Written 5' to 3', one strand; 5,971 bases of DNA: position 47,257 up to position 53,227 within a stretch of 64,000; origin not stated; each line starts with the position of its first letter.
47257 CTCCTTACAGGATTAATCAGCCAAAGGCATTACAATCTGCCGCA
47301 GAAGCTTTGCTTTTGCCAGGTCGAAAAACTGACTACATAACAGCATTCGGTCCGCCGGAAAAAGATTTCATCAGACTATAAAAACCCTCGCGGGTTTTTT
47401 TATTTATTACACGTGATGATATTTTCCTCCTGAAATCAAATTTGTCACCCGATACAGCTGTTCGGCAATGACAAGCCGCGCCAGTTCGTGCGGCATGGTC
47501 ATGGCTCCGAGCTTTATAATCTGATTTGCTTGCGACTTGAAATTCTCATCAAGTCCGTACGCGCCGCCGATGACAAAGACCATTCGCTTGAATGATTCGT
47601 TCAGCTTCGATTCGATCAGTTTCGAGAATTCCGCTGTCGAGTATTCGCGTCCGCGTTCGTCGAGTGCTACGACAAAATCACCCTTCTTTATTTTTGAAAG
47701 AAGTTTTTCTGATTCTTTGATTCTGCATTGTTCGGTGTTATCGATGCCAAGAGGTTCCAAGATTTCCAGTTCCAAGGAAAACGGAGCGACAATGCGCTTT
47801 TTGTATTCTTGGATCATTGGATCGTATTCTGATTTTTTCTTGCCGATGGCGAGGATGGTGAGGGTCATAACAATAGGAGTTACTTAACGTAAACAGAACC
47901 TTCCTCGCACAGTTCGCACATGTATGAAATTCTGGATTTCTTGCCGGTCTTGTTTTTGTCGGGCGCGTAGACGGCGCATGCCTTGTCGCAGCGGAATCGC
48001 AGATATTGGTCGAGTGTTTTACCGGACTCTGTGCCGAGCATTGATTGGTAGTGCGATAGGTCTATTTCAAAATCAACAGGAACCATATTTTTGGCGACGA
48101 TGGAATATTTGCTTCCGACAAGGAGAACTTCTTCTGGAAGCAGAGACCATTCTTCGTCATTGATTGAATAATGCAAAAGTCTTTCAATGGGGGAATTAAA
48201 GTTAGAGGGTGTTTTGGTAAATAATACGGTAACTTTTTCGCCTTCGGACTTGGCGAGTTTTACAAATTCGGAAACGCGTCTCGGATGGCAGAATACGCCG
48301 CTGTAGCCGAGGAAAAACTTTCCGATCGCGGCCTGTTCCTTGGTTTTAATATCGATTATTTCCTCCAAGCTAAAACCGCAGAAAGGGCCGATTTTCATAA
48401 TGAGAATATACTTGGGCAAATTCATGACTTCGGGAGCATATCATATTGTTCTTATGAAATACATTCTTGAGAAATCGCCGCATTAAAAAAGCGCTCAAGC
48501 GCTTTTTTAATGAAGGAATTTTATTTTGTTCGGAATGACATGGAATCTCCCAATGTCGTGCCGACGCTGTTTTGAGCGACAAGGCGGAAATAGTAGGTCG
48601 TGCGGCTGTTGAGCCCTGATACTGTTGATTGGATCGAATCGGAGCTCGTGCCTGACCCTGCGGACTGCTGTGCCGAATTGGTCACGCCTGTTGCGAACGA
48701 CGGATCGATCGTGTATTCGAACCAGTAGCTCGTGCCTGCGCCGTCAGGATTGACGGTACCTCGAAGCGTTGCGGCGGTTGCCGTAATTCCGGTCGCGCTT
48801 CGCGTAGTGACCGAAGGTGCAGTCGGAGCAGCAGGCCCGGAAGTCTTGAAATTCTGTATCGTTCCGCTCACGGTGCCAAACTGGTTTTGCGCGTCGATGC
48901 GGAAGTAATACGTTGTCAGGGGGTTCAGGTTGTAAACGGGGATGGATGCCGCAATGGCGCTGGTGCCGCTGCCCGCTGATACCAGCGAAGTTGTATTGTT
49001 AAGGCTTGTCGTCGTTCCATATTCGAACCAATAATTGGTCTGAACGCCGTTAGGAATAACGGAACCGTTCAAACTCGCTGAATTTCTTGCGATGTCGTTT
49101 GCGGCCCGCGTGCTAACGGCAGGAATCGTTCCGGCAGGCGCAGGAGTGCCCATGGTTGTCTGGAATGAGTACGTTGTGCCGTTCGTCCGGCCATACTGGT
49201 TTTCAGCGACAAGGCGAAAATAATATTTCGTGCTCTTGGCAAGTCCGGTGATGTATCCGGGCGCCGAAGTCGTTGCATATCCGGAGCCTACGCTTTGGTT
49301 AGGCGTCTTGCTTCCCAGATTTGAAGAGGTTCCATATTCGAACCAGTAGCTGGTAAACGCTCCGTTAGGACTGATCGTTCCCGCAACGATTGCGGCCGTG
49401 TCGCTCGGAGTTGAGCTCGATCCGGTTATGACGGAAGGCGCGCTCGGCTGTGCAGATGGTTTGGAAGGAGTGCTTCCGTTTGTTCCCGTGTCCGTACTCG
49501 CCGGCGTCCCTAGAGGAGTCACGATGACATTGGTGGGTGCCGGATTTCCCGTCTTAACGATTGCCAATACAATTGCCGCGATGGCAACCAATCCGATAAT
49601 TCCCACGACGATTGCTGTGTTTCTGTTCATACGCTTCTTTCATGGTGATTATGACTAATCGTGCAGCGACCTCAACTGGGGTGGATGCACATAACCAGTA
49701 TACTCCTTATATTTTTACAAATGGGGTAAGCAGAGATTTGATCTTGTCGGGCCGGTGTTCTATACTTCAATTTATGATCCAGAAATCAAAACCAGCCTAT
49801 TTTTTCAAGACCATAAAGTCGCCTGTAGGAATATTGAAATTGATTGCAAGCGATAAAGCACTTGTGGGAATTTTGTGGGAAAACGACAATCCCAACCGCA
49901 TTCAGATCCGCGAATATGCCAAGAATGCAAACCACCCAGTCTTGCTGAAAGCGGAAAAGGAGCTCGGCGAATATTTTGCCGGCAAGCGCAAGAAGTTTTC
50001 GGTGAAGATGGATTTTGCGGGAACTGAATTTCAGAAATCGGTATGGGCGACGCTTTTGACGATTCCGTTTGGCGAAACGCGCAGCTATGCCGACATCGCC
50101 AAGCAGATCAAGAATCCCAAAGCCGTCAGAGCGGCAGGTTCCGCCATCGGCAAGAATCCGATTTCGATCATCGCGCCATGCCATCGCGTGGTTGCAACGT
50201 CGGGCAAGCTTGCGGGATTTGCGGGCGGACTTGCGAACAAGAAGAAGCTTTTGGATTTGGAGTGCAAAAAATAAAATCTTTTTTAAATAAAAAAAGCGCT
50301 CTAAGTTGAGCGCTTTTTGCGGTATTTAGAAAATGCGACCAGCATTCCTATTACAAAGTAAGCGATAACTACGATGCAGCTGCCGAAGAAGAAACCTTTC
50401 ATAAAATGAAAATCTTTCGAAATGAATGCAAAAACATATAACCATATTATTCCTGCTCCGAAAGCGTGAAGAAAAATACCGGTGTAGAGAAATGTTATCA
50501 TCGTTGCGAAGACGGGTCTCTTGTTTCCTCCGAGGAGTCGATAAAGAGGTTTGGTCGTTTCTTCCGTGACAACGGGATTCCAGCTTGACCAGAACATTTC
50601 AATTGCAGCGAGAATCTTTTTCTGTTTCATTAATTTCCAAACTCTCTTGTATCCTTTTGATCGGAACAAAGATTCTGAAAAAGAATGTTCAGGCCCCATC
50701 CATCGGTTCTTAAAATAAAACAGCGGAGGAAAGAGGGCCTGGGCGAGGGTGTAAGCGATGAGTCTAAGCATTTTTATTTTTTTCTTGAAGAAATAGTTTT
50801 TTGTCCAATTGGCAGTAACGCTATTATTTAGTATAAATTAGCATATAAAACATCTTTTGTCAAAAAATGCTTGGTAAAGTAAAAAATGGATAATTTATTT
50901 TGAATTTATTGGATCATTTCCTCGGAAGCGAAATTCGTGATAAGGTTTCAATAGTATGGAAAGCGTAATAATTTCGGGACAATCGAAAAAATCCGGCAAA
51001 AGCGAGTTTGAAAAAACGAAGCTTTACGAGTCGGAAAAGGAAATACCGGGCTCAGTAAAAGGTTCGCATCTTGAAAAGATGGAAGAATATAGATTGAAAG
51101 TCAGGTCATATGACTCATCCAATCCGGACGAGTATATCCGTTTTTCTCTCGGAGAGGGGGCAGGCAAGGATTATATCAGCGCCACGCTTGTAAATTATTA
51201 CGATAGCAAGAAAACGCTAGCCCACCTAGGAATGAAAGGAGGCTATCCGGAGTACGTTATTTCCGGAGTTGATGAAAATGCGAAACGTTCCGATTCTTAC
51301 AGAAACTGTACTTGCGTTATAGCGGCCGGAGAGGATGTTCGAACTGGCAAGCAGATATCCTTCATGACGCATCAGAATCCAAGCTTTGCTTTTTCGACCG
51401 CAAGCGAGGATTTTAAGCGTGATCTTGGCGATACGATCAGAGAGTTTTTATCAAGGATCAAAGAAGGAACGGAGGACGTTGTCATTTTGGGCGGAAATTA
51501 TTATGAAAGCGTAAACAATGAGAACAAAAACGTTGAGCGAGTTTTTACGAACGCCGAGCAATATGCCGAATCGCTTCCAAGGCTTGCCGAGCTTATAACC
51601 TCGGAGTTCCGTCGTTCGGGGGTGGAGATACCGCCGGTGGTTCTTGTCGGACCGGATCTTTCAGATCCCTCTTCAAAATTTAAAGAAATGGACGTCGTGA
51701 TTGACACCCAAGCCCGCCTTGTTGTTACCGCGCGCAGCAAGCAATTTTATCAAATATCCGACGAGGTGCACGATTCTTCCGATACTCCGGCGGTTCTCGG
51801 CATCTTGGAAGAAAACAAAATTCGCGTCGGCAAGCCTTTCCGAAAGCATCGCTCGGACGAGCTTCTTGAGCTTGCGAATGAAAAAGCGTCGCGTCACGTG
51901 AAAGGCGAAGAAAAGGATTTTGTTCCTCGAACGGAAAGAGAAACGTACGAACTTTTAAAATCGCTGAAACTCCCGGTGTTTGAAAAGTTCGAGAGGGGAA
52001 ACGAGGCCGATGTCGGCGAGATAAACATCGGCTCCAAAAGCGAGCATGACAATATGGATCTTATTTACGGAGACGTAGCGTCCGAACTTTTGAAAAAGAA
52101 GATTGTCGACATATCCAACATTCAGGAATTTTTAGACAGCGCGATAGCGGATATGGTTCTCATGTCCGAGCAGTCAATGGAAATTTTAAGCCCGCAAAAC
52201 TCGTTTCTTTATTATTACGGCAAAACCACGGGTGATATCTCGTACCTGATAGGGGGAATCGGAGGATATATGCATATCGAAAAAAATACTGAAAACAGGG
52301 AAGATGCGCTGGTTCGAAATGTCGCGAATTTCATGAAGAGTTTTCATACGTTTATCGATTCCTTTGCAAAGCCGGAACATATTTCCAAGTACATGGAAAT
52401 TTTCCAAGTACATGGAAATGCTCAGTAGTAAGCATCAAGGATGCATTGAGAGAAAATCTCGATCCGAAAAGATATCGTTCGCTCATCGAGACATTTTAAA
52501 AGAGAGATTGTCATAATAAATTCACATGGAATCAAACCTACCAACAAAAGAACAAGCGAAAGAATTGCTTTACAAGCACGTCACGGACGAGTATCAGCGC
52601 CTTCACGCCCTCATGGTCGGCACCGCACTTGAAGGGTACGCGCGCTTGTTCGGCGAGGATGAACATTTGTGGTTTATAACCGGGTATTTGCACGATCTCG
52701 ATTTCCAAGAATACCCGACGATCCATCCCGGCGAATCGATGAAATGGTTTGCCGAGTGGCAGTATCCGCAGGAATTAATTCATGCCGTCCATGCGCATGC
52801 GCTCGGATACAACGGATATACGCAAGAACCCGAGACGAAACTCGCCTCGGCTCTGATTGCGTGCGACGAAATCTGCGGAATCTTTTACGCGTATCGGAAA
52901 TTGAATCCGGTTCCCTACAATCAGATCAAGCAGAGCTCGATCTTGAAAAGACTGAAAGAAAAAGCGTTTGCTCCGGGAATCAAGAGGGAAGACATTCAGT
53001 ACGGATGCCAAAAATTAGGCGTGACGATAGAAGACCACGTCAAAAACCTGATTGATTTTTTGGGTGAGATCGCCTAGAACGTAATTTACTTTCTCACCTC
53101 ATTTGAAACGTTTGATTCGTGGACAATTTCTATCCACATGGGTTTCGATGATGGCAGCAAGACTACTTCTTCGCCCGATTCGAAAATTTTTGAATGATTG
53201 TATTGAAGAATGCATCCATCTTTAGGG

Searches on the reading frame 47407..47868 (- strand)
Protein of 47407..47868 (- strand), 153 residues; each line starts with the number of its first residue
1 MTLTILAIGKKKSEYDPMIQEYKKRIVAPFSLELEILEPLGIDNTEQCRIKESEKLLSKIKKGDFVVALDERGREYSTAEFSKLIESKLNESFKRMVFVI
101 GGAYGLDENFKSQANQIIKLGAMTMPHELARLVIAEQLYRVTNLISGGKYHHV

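Call 37: search_protein_families(library=pfam, proteins=[window:47407-47868:-], max_evalue=0.001)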
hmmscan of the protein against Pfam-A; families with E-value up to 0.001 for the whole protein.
window:47407-47868:- (153 aa): 1 family
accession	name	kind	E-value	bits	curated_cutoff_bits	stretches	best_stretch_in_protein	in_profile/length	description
PF02590.22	SPOUT_MTase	-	2.2e-43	148.4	27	1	1-151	1-154/154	Predicted SPOUT methyltransferase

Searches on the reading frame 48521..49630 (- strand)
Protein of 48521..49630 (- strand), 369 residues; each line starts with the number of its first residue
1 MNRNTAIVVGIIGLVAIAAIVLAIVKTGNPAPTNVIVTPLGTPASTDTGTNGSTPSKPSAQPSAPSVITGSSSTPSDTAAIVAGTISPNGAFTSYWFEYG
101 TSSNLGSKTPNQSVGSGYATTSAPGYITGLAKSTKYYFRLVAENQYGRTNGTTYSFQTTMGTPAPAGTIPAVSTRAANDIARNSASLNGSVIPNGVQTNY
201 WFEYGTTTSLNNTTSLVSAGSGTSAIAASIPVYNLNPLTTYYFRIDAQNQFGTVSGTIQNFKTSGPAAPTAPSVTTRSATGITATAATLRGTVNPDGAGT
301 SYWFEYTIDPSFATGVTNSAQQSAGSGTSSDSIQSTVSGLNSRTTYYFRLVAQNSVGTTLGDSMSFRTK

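Call 37: search_protein_families(library=pfam, proteins=[window:48521-49630:-], max_evalue=0.001)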
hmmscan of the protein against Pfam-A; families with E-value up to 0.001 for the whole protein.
window:48521-49630:- (369 aa): 6 families
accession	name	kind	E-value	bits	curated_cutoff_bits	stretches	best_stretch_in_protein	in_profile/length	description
PF16656.11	Pur_ac_phosph_N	-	2e-10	41.6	30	0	297-368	23-93/93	Purple acid Phosphatase, N-terminal domain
PF25059.1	FN3_DSCAM-DSCAML_C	-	1.1e-08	35.7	39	0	125-159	47-80/89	DSCAM/DSCAML C-terminal Fn3-like domain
PF00041.27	fn3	-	8.8e-08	32.7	25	0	327-358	42-74/84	Fibronectin type III domain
PF16655.11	PhoD_N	-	1.7e-06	28.9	30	0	299-356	27-82/90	PhoD-like phosphatase, N-terminal domain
PF24489.1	Ig_J_second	-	0.00039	20.9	27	0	198-253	30-83/105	Tip attachment protein J second Ig-like domain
PF10179.15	NDNF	-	0.00051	20.5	27.3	0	334-356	90-112/127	Neuron-derived neurotrophic factor, first Fn(III) domain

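Call 105: search_protein_families(library=padloc, proteins=[window:48521-49630:-], max_evalue=0.001)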
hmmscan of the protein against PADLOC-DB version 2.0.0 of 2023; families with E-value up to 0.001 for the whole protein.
window:48521-49630:- (369 aa): 0 families

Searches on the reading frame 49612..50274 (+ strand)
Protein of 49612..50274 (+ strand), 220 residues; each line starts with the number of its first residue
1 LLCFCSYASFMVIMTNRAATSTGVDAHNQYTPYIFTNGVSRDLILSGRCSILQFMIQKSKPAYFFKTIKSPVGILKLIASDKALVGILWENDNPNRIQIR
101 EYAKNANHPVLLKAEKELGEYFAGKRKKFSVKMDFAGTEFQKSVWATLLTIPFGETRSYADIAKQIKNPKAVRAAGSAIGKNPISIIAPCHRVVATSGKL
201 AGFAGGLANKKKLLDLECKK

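Call 37: search_protein_families(library=pfam, proteins=[window:49612-50274:+], max_evalue=0.001)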
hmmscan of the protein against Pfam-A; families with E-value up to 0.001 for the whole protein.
window:49612-50274:+ (220 aa): 2 families
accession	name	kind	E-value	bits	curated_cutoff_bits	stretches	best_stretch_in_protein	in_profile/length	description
PF01035.26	DNA_binding_1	-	5.5e-32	109.9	27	1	139-217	1-79/81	6-O-methylguanine DNA methyltransferase, DNA binding domain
PF02870.21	Methyltransf_1N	-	9.6e-08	32.9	21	1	66-134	4-70/71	6-O-methylguanine DNA methyltransferase, ribonuclease-like domain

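Call 105: search_protein_families(library=padloc, proteins=[window:49612-50274:+], max_evalue=0.001)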
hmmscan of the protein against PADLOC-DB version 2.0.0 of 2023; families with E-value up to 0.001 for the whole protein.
window:49612-50274:+ (220 aa): 0 families

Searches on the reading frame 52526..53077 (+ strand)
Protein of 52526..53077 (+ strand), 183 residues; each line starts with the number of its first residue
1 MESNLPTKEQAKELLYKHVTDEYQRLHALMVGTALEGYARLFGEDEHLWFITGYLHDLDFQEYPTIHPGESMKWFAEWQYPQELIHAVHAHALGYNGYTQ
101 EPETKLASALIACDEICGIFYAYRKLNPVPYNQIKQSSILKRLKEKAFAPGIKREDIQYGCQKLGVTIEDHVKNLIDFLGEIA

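Call 4: search_protein_families(library=pfam, proteins=[window:52526-53077:+], max_evalue=0.01)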
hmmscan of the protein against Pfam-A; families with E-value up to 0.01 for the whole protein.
window:52526-53077:+ (183 aa): 1 family
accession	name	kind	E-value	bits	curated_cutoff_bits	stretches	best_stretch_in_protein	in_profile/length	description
PF01966.28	HD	-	0.00055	20.6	22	1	27-113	4-110/116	HD domain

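Call 105: search_protein_families(library=padloc, proteins=[window:52526-53077:+], max_evalue=0.001)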
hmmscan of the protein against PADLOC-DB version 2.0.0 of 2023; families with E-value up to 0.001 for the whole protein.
window:52526-53077:+ (183 aa): 0 families
